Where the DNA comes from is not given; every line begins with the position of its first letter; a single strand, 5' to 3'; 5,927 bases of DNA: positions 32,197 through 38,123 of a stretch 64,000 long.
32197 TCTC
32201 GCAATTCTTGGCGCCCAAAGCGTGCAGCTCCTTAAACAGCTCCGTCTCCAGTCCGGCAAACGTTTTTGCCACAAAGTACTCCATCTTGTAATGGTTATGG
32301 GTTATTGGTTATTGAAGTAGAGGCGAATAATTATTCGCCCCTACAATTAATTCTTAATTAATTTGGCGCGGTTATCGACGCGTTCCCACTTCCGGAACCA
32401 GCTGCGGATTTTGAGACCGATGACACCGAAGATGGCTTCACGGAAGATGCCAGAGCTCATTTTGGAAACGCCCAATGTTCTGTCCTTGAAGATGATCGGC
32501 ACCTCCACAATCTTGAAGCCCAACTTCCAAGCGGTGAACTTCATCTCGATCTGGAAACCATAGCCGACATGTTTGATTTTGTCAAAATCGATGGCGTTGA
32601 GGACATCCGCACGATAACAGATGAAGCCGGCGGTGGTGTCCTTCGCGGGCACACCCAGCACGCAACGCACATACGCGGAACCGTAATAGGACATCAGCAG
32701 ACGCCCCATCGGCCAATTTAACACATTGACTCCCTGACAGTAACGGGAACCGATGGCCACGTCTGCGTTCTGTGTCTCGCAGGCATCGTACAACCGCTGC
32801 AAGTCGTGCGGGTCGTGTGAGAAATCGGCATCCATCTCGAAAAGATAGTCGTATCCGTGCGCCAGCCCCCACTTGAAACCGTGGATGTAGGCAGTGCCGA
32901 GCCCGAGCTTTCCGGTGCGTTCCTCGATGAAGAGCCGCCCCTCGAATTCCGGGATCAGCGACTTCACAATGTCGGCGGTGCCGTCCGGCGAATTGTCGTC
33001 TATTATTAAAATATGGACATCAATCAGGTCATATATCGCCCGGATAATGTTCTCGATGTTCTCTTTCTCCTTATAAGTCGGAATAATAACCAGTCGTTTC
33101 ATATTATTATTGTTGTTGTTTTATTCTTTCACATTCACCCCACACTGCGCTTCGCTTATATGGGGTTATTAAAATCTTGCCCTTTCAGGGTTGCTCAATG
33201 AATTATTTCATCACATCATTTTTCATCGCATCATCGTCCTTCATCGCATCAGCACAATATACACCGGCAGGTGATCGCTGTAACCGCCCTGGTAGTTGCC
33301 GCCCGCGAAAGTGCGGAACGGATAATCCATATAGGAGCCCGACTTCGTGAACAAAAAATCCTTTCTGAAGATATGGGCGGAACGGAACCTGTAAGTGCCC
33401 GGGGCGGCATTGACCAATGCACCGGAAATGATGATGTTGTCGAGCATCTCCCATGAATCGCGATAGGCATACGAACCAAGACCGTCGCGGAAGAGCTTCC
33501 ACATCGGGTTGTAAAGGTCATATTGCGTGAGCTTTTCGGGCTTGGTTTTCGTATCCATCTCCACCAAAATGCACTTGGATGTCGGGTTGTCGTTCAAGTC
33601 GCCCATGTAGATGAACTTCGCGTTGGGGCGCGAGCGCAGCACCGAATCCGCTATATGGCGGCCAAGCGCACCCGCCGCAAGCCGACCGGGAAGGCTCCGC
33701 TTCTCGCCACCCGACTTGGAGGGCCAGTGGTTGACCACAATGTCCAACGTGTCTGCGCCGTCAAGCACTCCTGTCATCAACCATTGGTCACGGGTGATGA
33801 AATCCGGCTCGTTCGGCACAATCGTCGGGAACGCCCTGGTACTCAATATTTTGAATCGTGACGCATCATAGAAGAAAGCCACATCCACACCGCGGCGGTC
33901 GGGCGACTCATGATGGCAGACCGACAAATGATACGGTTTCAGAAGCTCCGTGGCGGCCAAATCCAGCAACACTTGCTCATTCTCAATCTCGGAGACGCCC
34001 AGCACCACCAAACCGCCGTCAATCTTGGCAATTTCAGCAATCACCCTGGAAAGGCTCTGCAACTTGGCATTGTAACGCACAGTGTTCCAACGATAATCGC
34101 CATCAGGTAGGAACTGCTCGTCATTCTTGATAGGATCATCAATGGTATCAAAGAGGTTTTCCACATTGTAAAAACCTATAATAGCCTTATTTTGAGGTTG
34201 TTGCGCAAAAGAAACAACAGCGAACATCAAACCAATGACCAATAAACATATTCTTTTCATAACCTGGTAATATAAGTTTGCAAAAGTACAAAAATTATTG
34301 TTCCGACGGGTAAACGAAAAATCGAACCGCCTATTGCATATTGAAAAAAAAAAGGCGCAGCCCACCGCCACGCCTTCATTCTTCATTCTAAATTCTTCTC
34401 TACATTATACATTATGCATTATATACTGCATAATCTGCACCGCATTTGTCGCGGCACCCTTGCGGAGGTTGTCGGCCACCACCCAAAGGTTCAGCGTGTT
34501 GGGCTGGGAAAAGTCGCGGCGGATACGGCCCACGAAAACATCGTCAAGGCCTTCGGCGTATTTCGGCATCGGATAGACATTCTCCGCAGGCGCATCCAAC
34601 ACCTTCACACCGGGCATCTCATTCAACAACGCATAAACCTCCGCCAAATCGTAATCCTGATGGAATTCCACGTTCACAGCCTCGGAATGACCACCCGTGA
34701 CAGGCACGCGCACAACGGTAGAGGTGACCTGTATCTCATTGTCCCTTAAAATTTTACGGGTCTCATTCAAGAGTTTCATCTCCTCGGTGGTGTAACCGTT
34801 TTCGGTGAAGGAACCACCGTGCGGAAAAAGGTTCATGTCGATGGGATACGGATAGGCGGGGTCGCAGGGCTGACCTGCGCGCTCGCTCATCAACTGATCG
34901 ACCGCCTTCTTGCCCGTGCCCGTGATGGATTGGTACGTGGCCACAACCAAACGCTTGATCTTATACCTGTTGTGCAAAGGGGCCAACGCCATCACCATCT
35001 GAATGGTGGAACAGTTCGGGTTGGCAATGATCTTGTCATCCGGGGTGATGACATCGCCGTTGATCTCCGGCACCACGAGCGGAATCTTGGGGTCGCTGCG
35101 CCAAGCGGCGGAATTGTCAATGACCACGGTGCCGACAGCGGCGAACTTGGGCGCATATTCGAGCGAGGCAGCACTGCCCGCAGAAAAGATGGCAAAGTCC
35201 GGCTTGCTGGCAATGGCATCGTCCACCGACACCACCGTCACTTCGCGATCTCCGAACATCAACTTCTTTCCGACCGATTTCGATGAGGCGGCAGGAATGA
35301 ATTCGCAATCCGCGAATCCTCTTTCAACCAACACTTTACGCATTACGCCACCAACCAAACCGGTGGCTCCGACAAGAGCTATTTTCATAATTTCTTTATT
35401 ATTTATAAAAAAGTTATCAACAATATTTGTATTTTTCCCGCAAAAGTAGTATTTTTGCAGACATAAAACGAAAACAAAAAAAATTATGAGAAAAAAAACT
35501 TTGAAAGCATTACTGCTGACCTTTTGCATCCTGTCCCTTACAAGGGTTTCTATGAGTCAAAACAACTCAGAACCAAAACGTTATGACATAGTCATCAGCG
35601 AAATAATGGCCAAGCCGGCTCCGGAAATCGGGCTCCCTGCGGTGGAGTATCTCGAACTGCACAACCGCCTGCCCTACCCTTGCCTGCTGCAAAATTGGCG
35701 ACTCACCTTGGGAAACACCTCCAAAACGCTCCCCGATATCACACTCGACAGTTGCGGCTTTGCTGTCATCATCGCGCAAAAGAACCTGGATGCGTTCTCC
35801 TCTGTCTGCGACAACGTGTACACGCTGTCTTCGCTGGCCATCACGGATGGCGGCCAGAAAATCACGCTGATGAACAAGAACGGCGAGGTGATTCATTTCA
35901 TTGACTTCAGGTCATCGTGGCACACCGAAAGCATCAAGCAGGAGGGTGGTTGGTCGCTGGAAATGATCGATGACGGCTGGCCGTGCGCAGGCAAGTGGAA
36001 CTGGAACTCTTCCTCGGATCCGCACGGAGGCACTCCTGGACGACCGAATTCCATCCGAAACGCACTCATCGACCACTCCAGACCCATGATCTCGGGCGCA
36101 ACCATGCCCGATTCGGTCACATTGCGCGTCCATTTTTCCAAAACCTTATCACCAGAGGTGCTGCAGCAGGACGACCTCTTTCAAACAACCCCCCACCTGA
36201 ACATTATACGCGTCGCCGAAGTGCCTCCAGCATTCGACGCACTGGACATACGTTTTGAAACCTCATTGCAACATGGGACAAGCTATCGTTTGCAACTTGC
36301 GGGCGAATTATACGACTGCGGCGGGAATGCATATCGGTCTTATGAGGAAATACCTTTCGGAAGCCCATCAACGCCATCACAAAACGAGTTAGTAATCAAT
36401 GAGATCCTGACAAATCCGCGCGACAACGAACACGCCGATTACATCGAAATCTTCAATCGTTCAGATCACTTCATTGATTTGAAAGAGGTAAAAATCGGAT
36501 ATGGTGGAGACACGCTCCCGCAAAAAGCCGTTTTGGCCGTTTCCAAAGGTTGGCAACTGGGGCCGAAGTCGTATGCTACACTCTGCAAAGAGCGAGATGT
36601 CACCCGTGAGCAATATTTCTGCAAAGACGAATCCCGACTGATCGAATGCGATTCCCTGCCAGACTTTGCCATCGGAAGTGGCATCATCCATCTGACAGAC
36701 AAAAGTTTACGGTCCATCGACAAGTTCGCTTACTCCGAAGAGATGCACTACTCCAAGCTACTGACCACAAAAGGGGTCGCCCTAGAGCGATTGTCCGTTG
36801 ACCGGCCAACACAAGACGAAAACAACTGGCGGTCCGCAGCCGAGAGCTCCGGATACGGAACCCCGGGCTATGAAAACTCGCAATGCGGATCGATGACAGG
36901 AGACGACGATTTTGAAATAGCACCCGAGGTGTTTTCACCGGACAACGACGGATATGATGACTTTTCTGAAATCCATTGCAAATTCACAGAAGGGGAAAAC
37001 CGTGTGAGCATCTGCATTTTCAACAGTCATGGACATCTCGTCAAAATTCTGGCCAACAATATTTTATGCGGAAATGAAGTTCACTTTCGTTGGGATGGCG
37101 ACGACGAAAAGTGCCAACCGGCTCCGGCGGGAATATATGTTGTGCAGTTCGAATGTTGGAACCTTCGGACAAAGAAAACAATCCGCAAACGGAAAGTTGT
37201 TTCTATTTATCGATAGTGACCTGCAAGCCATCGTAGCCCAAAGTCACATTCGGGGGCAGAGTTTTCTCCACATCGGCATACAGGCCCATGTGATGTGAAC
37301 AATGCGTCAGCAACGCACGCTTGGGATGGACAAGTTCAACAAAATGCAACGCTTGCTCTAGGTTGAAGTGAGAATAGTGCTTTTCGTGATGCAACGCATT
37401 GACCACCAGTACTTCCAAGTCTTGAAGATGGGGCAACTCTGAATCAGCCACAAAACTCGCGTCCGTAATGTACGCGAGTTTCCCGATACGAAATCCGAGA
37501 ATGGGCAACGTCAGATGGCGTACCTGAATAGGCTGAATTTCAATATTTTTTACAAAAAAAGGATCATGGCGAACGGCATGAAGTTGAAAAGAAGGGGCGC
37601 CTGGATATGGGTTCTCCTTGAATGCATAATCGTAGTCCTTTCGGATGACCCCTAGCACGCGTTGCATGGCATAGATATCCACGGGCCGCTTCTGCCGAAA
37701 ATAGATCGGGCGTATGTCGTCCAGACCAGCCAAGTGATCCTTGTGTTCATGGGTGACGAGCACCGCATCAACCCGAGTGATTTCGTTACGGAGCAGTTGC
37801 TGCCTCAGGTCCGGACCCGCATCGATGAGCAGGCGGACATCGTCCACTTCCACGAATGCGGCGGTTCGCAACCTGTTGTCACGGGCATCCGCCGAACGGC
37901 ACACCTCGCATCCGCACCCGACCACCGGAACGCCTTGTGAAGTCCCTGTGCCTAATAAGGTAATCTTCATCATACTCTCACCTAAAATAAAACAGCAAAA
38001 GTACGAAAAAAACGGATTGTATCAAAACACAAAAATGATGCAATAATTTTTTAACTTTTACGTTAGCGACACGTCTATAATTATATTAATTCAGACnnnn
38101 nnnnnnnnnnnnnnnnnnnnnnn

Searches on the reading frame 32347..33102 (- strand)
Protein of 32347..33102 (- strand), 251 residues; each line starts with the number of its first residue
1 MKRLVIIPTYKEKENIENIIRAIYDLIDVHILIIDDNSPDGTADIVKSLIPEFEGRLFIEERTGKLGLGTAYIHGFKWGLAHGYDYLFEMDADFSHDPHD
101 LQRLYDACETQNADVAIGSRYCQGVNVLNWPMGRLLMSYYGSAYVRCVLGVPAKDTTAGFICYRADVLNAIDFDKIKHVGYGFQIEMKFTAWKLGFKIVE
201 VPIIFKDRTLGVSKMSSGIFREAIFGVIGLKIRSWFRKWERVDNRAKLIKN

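Call 73: search_protein_families(library=pfam, proteins=[window:32347-33102:-], max_evalue=0.0001)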
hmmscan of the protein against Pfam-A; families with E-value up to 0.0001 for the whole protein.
window:32347-33102:- (251 aa): 2 families
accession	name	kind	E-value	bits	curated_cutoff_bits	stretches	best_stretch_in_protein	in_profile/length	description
PF00535.33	Glycos_transf_2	-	6.5e-26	91.7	23.3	1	5-169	2-165/168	Glycosyl transferase family 2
PF13641.12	Glyco_tranf_2_3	-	3e-05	24.6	27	1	5-202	5-205/230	Glycosyltransferase like family 2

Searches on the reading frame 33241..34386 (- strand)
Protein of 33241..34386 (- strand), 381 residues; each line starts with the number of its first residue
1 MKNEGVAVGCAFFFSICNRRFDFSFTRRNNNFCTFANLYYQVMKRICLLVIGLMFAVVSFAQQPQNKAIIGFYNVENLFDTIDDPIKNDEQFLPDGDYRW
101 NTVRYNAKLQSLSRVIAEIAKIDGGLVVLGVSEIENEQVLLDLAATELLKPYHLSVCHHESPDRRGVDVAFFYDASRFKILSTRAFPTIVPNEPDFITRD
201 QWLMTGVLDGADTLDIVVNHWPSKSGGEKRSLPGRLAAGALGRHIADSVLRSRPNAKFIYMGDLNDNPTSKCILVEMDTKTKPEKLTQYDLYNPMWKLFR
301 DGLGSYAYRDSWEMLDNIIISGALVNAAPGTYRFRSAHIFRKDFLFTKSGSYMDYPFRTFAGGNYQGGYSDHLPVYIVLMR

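Call 73: search_protein_families(library=pfam, proteins=[window:33241-34386:-], max_evalue=0.0001)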
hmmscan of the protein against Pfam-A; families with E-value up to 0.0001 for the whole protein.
window:33241-34386:- (381 aa): 1 family
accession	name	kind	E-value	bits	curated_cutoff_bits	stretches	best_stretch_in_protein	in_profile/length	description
PF19580.5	Exo_endo_phos_3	-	3.3e-109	365.1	27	1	70-380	2-310/311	Endonuclease/Exonuclease/phosphatase family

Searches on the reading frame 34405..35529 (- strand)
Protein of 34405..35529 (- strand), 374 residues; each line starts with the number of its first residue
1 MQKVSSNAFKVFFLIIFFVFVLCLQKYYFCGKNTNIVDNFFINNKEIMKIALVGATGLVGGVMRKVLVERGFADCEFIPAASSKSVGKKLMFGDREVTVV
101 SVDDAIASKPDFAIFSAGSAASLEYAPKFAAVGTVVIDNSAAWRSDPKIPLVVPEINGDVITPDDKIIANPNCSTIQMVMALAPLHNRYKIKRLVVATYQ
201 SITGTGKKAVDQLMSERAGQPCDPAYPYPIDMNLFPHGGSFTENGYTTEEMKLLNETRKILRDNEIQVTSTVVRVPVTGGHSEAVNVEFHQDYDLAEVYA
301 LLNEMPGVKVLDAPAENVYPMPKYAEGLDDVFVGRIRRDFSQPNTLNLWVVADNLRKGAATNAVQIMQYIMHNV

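Call 73: search_protein_families(library=pfam, proteins=[window:34405-35529:-], max_evalue=0.0001)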
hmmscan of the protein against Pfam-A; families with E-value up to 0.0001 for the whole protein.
window:34405-35529:- (374 aa): 2 families
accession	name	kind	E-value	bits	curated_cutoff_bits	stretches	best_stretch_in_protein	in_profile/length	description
PF02774.23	Semialdhyde_dhC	-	6.7e-46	157.2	26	1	182-357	1-184/184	Semialdehyde dehydrogenase, dimerisation domain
PF01118.30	Semialdhyde_dh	-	5.9e-25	88.5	26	1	49-161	1-118/121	Semialdehyde dehydrogenase, NAD binding domain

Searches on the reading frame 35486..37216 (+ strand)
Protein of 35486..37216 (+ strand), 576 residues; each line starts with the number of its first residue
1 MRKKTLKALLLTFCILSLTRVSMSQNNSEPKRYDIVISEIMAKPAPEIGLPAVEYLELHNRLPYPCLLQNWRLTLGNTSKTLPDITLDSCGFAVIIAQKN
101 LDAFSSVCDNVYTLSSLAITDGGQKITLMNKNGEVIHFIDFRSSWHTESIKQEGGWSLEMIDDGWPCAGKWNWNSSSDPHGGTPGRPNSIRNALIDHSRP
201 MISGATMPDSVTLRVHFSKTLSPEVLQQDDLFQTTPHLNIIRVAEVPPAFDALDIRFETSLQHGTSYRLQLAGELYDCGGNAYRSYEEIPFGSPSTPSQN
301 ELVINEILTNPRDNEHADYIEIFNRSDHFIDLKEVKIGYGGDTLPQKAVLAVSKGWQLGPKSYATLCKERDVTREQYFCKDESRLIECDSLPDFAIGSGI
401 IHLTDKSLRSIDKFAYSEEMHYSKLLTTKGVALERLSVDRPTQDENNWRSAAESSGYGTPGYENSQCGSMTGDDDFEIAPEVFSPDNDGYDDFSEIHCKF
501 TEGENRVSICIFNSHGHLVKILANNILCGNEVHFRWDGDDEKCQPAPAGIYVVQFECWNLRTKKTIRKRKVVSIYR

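Call 73: search_protein_families(library=pfam, proteins=[window:35486-37216:+], max_evalue=0.0001)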
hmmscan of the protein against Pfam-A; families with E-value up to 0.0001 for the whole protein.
window:35486-37216:+ (576 aa): 2 families
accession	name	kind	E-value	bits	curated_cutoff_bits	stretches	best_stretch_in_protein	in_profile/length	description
PF00932.25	LTD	-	2e-18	67.2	34.3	2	32-139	5-105/109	Lamin Tail Domain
PF13585.12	CHU_C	-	1.5e-07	31.9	27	1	479-557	3-72/86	CHU_C Type IX secretion signal domain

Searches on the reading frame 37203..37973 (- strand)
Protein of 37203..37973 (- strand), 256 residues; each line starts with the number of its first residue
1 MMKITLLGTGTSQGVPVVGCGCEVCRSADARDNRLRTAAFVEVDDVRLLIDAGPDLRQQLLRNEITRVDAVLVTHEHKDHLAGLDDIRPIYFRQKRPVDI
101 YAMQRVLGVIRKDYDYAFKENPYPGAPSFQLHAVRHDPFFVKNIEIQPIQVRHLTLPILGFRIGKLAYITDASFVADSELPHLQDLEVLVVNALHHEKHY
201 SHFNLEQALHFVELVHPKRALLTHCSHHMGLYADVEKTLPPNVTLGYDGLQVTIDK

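Call 73: search_protein_families(library=pfam, proteins=[window:37203-37973:-], max_evalue=0.0001)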
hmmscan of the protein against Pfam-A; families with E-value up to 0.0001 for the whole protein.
window:37203-37973:- (256 aa): 2 families
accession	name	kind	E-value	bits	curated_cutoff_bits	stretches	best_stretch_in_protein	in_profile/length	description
PF12706.13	Lactamase_B_2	-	3.9e-37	128.2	27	1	47-224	2-199/200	Beta-lactamase superfamily domain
PF00753.33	Lactamase_B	-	1.4e-09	38.6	22.7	1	37-198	7-170/196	Metallo-beta-lactamase superfamily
